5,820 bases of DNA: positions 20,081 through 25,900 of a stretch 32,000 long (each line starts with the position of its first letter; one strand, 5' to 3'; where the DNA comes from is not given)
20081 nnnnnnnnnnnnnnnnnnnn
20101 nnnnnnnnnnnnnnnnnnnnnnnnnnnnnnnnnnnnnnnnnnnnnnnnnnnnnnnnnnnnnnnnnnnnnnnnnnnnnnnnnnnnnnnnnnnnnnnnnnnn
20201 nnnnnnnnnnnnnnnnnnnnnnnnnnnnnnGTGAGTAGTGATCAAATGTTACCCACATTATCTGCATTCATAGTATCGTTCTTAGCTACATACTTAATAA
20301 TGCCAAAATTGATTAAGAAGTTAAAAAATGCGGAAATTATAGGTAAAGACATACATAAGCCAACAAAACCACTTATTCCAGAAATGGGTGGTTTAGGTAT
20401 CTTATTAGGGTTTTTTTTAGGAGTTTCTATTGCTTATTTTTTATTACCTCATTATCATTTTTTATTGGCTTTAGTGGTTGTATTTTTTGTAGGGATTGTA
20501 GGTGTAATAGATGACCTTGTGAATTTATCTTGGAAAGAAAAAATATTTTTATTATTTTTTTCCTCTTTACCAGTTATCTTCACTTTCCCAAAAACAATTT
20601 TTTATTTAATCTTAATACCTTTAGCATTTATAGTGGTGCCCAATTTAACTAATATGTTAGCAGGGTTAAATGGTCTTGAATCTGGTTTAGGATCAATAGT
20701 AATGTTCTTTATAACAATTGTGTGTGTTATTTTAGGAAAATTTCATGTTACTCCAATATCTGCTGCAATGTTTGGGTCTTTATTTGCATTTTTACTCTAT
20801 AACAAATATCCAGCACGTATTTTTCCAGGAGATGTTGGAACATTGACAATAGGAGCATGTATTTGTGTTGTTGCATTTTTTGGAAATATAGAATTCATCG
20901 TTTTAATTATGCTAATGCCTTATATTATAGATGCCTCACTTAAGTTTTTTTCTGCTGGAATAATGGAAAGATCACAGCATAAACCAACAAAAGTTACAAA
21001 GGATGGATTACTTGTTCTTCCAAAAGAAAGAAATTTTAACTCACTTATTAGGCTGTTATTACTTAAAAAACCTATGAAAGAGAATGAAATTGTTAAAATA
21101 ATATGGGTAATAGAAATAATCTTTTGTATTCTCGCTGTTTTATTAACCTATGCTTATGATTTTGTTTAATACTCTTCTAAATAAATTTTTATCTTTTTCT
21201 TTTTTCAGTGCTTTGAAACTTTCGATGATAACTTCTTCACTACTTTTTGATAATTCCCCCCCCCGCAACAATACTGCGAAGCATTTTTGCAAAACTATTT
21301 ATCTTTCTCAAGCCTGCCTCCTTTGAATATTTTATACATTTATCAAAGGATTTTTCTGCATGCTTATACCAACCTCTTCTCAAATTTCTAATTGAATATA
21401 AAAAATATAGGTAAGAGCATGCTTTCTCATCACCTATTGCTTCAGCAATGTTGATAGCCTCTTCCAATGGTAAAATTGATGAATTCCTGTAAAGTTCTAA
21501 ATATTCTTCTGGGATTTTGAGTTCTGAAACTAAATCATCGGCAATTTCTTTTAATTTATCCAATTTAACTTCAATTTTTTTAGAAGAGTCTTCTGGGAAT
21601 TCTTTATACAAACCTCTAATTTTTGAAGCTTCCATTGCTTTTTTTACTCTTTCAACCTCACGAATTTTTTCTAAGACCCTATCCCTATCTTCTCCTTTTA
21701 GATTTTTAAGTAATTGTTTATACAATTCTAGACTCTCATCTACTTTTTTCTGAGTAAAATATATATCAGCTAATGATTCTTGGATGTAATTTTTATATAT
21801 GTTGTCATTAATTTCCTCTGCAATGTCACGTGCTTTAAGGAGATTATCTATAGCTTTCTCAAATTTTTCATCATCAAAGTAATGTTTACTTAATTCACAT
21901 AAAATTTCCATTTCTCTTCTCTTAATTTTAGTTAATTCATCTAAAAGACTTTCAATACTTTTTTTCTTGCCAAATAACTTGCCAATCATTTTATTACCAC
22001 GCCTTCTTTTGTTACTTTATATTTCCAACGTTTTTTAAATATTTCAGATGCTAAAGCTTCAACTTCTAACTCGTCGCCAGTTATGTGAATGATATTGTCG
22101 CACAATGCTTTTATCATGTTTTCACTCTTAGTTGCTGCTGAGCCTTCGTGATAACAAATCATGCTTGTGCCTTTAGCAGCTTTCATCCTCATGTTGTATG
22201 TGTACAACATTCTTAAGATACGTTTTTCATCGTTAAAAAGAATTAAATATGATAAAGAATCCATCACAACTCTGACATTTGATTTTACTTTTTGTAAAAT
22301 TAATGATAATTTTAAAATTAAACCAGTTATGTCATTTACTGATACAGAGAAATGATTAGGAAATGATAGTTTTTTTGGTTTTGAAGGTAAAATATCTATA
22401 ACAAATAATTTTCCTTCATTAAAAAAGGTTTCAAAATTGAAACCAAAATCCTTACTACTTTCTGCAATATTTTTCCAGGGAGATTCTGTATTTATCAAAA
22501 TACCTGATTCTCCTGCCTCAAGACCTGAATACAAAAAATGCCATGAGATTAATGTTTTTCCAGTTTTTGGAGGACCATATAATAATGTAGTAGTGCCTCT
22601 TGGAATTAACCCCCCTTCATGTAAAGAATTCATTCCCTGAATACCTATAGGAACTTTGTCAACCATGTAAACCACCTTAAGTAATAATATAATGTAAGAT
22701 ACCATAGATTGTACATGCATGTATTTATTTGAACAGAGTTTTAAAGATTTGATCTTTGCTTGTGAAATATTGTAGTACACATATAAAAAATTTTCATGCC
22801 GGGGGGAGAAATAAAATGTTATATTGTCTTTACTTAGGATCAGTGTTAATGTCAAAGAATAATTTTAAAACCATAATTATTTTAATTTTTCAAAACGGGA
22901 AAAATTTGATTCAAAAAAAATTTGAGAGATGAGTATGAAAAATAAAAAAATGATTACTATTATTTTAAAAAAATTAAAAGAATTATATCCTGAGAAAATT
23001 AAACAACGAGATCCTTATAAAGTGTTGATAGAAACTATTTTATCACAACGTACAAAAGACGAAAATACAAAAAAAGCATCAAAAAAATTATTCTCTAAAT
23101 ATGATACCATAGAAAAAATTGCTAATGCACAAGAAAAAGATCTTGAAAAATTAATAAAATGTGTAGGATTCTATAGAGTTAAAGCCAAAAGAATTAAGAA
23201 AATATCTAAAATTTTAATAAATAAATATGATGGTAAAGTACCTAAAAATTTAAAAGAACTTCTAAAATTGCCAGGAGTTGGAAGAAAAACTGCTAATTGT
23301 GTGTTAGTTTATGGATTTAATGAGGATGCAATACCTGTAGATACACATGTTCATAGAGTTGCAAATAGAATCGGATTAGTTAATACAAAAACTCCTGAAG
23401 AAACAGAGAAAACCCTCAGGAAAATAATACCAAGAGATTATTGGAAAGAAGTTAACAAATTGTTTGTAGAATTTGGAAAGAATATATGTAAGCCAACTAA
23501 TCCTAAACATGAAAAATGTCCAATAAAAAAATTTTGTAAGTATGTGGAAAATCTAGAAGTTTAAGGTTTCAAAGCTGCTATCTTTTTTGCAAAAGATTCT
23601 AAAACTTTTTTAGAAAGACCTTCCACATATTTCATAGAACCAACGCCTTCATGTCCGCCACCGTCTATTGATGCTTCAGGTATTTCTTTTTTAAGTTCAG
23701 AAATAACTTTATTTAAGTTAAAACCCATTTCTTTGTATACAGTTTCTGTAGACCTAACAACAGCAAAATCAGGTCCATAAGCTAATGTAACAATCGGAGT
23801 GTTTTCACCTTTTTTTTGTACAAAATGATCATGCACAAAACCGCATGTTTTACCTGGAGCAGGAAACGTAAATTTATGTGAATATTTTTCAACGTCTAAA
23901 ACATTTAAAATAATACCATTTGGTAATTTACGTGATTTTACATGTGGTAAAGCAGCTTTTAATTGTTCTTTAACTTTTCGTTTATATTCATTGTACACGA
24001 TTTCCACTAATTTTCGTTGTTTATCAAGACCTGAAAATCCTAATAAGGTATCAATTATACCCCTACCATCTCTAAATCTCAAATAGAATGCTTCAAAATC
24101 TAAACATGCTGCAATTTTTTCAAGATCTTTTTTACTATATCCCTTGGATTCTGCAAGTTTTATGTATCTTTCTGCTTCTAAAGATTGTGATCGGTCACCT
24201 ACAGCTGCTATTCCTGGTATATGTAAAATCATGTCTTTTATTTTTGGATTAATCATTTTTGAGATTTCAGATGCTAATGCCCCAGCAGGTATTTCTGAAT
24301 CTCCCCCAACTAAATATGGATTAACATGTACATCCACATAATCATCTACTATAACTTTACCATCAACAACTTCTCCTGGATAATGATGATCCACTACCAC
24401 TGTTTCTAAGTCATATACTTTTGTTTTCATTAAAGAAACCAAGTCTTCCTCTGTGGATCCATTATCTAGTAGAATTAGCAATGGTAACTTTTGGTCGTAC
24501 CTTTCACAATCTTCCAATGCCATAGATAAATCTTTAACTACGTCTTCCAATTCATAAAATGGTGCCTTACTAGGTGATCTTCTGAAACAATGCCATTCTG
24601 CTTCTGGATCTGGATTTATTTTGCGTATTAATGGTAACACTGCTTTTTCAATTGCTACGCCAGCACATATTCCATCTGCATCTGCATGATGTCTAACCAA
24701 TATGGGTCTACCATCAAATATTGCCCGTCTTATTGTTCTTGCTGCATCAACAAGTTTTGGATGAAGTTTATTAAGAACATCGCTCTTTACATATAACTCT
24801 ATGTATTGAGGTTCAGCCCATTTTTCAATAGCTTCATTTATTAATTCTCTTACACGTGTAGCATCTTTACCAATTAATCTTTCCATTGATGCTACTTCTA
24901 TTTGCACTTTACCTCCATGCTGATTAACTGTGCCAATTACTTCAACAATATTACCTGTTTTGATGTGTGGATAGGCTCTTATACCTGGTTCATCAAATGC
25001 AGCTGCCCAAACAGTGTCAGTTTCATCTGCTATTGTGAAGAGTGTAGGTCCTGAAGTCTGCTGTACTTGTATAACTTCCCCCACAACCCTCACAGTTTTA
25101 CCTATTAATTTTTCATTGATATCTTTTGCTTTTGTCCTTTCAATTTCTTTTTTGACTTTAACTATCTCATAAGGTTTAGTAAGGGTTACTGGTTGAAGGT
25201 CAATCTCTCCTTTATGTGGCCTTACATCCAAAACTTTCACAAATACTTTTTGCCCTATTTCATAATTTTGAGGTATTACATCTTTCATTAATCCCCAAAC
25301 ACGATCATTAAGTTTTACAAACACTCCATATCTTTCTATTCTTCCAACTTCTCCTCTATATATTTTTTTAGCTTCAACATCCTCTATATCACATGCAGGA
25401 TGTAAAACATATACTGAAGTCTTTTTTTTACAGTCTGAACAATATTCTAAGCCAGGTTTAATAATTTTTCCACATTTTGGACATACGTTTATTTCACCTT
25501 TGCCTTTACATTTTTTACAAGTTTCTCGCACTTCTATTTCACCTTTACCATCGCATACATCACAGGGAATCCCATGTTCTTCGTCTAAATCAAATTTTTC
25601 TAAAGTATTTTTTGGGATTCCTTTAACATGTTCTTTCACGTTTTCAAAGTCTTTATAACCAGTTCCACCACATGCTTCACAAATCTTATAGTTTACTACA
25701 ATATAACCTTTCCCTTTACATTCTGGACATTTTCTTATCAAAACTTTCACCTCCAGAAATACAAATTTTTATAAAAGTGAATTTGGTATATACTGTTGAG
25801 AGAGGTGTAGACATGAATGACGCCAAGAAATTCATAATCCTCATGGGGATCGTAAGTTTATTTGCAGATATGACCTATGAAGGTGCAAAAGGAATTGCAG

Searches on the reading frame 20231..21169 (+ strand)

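Call 18: search_protein_families(library=pfam, proteins=[window:20231-21169:+], max_evalue=0.00001)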
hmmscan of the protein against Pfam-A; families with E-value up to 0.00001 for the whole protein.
window:20231-21169:+ (312 aa): 1 family
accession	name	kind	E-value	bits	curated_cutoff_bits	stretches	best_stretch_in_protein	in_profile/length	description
PF00953.26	Glycos_transf_4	-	1.2e-27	97.3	27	1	78-216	2-157/160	Glycosyl transferase family 4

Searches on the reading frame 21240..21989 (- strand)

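Call 18: search_protein_families(library=pfam, proteins=[window:21240-21989:-], max_evalue=0.00001)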
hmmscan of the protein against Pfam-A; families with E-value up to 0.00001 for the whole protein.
window:21240-21989:- (249 aa): 2 families
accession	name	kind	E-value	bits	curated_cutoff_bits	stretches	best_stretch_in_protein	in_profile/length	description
PF13424.12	TPR_12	-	7.9e-09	36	30.1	1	28-97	4-75/77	Tetratricopeptide repeat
PF07719.23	TPR_2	-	4e-08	33.2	27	0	73-95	7-29/34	Tetratricopeptide repeat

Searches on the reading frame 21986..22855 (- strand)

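Call 18: search_protein_families(library=pfam, proteins=[window:21986-22855:-], max_evalue=0.00001)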
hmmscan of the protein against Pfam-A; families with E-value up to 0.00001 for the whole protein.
window:21986-22855:- (289 aa): 1 family
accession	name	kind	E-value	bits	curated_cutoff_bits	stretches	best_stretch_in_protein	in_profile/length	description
PF06745.19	ATPase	-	9.9e-31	107.3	26.6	1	68-278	1-208/231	KaiC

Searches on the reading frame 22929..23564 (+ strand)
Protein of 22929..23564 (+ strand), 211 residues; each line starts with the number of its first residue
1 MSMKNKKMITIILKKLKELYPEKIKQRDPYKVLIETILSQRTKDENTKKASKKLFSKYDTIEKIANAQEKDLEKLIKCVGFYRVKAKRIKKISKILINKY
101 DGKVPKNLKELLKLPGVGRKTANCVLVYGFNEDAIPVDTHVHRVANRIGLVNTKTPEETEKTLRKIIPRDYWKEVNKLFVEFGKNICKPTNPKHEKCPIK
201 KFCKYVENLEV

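Call 18: search_protein_families(library=pfam, proteins=[window:22929-23564:+], max_evalue=0.00001)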
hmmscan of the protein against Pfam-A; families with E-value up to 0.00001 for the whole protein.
window:22929-23564:+ (211 aa): 3 families
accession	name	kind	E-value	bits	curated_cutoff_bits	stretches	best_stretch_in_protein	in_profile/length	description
PF00730.31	HhH-GPD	-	3e-33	114.8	26.2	1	34-168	1-107/108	HhH-GPD superfamily base excision DNA repair protein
PF00633.29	HHH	-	1.2e-10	41.1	24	1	99-128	1-30/30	Helix-hairpin-helix motif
PF14520.12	HHH_5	-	1.2e-06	29.3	27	0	48-90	12-52/57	Helix-hairpin-helix domain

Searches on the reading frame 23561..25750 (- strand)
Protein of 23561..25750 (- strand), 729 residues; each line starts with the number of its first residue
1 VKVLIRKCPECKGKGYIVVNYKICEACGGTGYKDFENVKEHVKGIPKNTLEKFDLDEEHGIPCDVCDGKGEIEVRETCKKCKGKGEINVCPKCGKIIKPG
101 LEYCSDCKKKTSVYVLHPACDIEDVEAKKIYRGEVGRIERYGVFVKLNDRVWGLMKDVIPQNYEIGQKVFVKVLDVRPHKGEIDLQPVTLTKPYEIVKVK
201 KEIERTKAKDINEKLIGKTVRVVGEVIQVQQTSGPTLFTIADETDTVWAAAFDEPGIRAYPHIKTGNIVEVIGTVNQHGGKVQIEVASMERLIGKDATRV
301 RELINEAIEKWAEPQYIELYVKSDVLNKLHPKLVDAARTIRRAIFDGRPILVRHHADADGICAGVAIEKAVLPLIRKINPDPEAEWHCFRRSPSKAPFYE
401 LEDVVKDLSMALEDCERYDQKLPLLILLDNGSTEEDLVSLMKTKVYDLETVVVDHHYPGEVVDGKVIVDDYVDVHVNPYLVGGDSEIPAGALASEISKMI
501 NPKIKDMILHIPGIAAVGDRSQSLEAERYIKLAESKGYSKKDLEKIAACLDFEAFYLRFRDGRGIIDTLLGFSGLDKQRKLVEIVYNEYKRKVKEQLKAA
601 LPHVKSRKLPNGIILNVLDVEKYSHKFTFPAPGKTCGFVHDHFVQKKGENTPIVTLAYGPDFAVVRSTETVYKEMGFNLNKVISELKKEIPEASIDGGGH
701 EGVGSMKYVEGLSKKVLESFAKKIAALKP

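Call 18: search_protein_families(library=pfam, proteins=[window:23561-25750:-], max_evalue=0.00001)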
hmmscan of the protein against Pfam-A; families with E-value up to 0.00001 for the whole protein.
window:23561-25750:- (729 aa): 2 families
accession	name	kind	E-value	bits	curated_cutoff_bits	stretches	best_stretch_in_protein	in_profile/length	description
PF01336.31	tRNA_anti-codon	-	6.6e-11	42.4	27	1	220-291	1-74/75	OB-fold nucleic acid binding domain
PF01368.27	DHH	-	4.1e-06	27.5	28.1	1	350-462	2-79/125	DHH family, N-terminal domain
